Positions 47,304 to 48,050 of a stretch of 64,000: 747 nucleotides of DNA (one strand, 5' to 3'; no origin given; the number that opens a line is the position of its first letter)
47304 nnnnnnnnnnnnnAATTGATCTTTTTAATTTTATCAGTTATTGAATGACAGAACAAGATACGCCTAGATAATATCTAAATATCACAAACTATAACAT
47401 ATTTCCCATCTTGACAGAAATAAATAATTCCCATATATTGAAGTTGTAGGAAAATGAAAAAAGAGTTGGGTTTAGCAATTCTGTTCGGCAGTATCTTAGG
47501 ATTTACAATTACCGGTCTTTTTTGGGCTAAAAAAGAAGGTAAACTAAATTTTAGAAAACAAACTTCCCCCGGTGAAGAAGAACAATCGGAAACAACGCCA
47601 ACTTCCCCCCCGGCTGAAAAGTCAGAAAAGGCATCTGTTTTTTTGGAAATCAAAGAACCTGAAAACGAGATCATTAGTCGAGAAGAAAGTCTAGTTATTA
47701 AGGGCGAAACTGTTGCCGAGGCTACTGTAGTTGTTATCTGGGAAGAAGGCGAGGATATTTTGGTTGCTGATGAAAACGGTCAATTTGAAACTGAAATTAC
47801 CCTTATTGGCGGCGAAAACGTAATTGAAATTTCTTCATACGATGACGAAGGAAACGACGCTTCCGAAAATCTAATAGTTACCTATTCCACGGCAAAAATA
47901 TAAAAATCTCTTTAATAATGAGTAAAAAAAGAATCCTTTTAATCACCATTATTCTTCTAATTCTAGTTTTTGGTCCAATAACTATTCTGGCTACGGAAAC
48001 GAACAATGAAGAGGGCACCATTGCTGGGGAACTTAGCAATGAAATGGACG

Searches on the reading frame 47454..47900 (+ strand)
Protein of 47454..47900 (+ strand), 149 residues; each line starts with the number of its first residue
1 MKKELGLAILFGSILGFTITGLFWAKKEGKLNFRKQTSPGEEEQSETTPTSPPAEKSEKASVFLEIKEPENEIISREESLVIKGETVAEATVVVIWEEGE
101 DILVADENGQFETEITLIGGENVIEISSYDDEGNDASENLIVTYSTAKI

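Call 76: search_protein_families(library=pfam, proteins=[window:47454-47900:+], max_evalue=0.001)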
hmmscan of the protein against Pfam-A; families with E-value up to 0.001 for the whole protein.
window:47454-47900:+ (149 aa): 2 families
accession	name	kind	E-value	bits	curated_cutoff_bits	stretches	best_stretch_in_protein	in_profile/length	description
PF09136.16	Glucodextran_B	-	2e-08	34.5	27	1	64-143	3-80/83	Glucodextranase, domain B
PF17936.7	Big_6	-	3.9e-05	24.3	27.6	1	69-138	5-76/83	Bacterial Ig domain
